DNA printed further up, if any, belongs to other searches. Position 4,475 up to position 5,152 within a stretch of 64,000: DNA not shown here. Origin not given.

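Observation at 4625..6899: Tandem array of five paralogous small exported Cys/His-rich proteins with an invariant C-terminal C-x3-C-H..G.GSAG tail, family not recognised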

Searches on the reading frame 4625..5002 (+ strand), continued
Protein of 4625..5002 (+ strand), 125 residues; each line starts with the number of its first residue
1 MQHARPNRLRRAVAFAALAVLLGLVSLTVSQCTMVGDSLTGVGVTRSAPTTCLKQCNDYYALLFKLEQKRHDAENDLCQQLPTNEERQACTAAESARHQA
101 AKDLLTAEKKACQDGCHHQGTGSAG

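Call 26: fold_search(model_id=the predicted structure, library=pdb)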
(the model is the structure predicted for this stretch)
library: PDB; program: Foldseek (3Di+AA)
matches with E <= 10: 192; with E <= 0.001: 0
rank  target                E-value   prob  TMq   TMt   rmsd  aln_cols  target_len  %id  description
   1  4ddj                  3.9e-01  0.92  0.38  0.54   4.7        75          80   13  Crystal structure of saposin A in complex with lauryldimethylamine-N-oxide (LDAO) (released 2012-02-15)
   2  2dob                  1.2e+00  0.57  0.27  0.40  12.6        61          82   13  Crystal Structure of Human Saposin A (released 2006-07-25)
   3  5z7b_A                1.2e+00  0.30  0.37  0.26  13.1       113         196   11  Crystal structure of the VanR transcription factor in complex with vanillate (released 2018-08-29)
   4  5z7b_B                1.3e+00  0.28  0.36  0.25  13.2       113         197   12  Crystal structure of the VanR transcription factor in complex with vanillate (released 2018-08-29)
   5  8ibh                  1.7e+00  0.18  0.29  0.41   6.4        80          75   19  Cep57 C-terminal domain (released 2024-02-14)
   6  6lg2_B                1.8e+00  0.25  0.40  0.28  13.3       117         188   12  VanR bound to Vanillate (released 2020-02-12)
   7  6ee8_D                2.0e+00  0.51  0.42  0.05   2.8        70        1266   10  Mycobacterium tuberculosis RNAP promoter unwinding intermediate complex with RbpA/CarD and AP3 promoter (released 2018-11-21)
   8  6lg2_A                2.0e+00  0.21  0.37  0.27  13.3       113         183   12  VanR bound to Vanillate (released 2020-02-12)
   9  8agb_F                2.0e+00  0.09  0.24  0.15  12.0       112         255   16  Structure of yeast oligosaccharylransferase complex with lipid-linked oligosaccharide bound (released 2022-12-07)
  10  8q0j_A                2.2e+00  0.18  0.34  0.38  13.1       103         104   16  Inward-facing, slack proteoliposome complex I at 3.8 A. Initially purified in DDM. (released 2024-06-05)
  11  7qsm_A                2.3e+00  0.20  0.35  0.40  13.4       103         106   13  Bovine complex I in lipid nanodisc, Deactive-ligand (composite) (released 2022-05-25)
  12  5tw1_D                2.5e+00  0.41  0.45  0.06   3.3        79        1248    8  Crystal structure of a Mycobacterium smegmatis transcription initiation complex with RbpA (released 2017-01-18)
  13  1wa8_MODEL_1_A        2.5e+00  0.33  0.40  0.48   5.8        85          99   13  Solution Structure of the CFP-10.ESAT-6 Complex. Major Virulence Determinants of Pathogenic Mycobacteria (released 2005-06-27)
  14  3kdw                  2.5e+00  0.33  0.39  0.24  11.5       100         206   14  Crystal structure of Putative sugar binding protein (YP_001300177.1) from Bacteroides vulgatus ATCC 8482 at 1.70 A resol (released 2009-11-24)
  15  6fbv_D                2.6e+00  0.44  0.43  0.05   2.8        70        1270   11  Single particle cryo em structure of Mycobacterium tuberculosis RNA polymerase in complex with Fidaxomicin (released 2018-02-28)
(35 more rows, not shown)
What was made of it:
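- Closest known: Saposin-like disulfide-rich helical proteins. Same: Both are helices cross-linked by three disulfides (call 26).
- CnrXs appears among the Foldseek hits, but at a non-significant E of 2.6-3.6 (call 26).
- Tried and rejected: The top hit was saposin A at E 0.39 (call 26).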

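Call 34: search_solved_structures(query=A2, max_evalue=10)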
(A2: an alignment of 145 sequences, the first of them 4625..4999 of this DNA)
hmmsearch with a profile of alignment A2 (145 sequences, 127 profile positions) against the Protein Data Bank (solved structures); distinct sequences matched with E-value up to 10: 4.
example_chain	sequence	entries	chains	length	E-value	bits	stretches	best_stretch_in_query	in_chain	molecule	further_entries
3g33_B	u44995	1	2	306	0.006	19.5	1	21-70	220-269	CCND3 protein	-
7sj3_B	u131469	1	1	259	0.0078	19.1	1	21-68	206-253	G1/S-specific cyclin-D3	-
7w5z_T3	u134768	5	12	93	0.23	14.4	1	21-70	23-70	Cytochrome c oxidase small TIM subunit 3 | Zf-Tim10_DDP domain-containing protein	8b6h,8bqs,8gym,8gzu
7uv1_A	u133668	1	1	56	5.2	10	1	46-72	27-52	Vicilin-like protein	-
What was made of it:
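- Tried and rejected: The PDB profile search gave nothing significant (call 34).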

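Call 36: find_related_loci(query=A3, collection=genome_contigs, flank=8000)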
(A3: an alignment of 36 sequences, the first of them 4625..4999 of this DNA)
Query A3 (125 aa) in genome_contigs; peptide patterns used: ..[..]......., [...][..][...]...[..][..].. (x = any residue, [..] = any of these).
14 stretches matched a pattern; 2 encode a relative of the query (tblastn E <= 1e-3); 2 distinct loci.
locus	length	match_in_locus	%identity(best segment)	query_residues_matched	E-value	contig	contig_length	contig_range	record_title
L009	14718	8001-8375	68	1-125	4e-55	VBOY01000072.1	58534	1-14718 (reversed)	MAG: Candidatus Eisenbacteria bacterium isolate WS_8 14_1009_16_40cm_scaffold_6392, whole genome shotgun sequence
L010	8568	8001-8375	71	1-125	2e-47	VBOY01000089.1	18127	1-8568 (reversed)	MAG: Candidatus Eisenbacteria bacterium isolate WS_8 14_1009_16_40cm_scaffold_22429_e:197.2, whole genome shotgun sequen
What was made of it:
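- Tried and rejected: The third attempt found only two loci, both in one Eisenbacteria MAG (call 36).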

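Call 37: list_cluster_members(proteins=[P0168, P0174, P0177, P0156, P0165, P0207, P0153, P0139, P0130, P0217])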
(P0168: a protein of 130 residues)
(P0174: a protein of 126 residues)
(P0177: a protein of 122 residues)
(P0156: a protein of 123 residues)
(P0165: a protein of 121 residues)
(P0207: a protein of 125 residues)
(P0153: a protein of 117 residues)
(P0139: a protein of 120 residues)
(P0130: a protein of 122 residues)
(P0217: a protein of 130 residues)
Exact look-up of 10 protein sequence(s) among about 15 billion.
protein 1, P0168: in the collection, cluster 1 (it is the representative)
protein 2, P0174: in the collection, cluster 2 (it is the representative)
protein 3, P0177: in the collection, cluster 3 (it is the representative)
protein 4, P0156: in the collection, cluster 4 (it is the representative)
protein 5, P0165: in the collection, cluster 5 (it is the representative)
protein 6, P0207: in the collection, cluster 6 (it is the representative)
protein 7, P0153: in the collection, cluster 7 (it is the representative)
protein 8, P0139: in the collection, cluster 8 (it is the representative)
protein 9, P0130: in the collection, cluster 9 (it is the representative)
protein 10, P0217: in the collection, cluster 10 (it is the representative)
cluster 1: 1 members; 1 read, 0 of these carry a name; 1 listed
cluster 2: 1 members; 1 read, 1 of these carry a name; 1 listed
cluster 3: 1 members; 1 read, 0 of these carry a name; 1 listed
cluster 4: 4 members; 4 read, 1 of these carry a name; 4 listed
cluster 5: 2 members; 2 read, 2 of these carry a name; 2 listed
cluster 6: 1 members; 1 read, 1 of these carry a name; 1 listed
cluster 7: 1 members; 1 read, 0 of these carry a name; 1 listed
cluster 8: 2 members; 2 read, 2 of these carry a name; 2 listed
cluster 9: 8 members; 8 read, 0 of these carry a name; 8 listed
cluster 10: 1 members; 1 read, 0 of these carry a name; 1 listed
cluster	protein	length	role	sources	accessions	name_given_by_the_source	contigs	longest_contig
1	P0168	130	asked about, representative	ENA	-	-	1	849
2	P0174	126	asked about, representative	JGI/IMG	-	hypothetical protein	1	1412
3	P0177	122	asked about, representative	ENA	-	-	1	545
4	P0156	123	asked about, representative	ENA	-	-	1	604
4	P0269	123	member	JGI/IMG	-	hypothetical protein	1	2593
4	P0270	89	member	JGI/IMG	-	-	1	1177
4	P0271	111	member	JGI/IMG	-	-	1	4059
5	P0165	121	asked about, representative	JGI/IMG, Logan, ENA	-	hypothetical protein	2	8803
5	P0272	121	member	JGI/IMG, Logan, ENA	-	hypothetical protein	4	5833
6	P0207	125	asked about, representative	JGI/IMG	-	hypothetical protein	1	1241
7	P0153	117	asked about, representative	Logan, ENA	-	-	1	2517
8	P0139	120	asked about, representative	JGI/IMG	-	hypothetical protein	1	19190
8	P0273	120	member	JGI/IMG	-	hypothetical protein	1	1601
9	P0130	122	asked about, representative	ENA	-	-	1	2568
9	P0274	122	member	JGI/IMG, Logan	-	-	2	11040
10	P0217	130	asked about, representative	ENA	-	-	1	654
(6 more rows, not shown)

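Call 39: find_encoding_contigs(protein=P0139, flank=8000, max_places=2)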
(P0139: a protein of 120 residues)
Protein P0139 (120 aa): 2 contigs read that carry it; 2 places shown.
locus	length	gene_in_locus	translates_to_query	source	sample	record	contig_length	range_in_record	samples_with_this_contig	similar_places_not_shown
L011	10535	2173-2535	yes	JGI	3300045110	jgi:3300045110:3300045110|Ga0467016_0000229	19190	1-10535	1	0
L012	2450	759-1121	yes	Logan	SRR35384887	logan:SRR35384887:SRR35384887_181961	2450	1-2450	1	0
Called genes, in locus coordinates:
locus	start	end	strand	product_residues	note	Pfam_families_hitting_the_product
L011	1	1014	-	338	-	?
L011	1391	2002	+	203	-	PF01161:PBP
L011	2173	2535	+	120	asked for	-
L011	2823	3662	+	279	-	-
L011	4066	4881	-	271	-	PF01061:ABC2_membrane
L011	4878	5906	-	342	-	PF00005:ABC_tran, PF13304:AAA_21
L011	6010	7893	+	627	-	PF00009:GTP_EFTU, PF01926:MMR_HSR1 (faint), PF22042:EF-G_D2, PF03144:GTP_EFTU_D2, PF00679:EFG_C, PF21018:BipA_C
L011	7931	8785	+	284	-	PF00756:Esterase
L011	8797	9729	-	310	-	PF00903:Glyoxalase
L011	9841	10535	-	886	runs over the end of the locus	PF19527:DUF6055 (weak), PF13860:FlgD_ig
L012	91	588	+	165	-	PF01161:PBP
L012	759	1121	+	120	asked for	-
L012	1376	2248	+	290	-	-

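Call 40: find_encoding_contigs(protein=P0165, flank=8000, max_places=2)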
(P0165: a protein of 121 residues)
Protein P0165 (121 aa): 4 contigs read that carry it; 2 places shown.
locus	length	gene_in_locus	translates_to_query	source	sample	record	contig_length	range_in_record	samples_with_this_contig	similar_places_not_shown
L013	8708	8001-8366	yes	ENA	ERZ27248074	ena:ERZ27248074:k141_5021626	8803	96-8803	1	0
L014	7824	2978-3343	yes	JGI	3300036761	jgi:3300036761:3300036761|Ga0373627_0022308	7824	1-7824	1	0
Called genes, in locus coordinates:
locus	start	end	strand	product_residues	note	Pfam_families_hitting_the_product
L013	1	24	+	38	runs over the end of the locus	?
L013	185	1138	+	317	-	PF00892:EamA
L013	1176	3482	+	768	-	PF00070:Pyr_redox (faint), PF07992:Pyr_redox_2, PF13738:Pyr_redox_3, PF12801:Fer4_5, PF12838:Fer4_7 (weak), PF13187:Fer4_9 (weak), PF13237:Fer4_10 (weak), PF14697:Fer4_21 (weak)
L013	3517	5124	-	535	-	PF13231:PMT_2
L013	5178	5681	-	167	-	PF00254:FKBP_C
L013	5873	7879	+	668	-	PF06082:YjbH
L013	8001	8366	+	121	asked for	-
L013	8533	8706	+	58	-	?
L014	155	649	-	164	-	PF00254:FKBP_C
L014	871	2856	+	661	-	PF06082:YjbH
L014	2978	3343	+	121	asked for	-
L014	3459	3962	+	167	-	PF22478:DUF6982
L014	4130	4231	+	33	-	-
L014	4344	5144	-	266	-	PF00034:Cytochrom_C, PF13442:Cytochrome_CBB3 (faint)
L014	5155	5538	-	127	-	-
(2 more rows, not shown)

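Call 41: find_related_loci(query=A3, collection=metagenome_contigs, flank=6000)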
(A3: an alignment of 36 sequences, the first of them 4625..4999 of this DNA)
Query A3 (125 aa) in metagenome_contigs; peptide patterns used: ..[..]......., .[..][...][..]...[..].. (x = any residue, [..] = any of these).
370 stretches matched a pattern; 94 encode a relative of the query (tblastn E <= 1e-3); the best 80 are kept; 78 distinct loci.
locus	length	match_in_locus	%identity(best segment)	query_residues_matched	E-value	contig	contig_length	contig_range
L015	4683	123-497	68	1-125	2e-54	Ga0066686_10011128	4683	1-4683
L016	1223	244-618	68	1-125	1e-56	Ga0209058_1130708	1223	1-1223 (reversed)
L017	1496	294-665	65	1-125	3e-53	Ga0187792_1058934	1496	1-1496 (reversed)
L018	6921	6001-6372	63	1-125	2e-51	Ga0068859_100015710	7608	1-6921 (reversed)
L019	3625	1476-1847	63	1-125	2e-51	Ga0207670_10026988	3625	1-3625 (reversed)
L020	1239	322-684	63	1-121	1e-50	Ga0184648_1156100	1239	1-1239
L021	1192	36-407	62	1-125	7e-51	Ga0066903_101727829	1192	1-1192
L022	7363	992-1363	61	1-125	2e-47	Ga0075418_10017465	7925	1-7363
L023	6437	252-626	62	1-125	3e-47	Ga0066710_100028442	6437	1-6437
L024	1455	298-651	61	1-119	1e-48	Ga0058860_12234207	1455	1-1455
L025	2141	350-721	62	1-125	3e-47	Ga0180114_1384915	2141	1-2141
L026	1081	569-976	60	1-125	2e-49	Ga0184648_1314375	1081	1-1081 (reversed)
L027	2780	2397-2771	72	1-125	5e-47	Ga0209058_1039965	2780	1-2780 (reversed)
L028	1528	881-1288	60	1-125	6e-48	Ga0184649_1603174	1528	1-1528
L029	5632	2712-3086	66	1-125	1e-46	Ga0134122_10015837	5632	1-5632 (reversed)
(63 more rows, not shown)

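Call 42: predict_structure(alignment_id=A2)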
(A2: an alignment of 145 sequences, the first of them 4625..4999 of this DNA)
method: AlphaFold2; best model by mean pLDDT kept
length: 125 residues; sequences in the alignment: 145
mean_pLDDT: 79.4   pTM: 0.54
mean pLDDT of the five models: 79.4, 77.2, 77.0, 77.0, 75.5
residues with pLDDT >= 90: 58; 70-90: 24; 50-70: 31; < 50: 12
segments of 3 or more residues with pLDDT < 50: 121-125
pLDDT, mean of each block of 10 residues (from residue 1): 58 80 72 50 55 90 97 98 98 98 96 78 44
secondary structure, 60 per line:
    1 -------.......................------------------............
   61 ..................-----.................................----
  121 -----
elements in order: H8-30 H49-78 H84-116
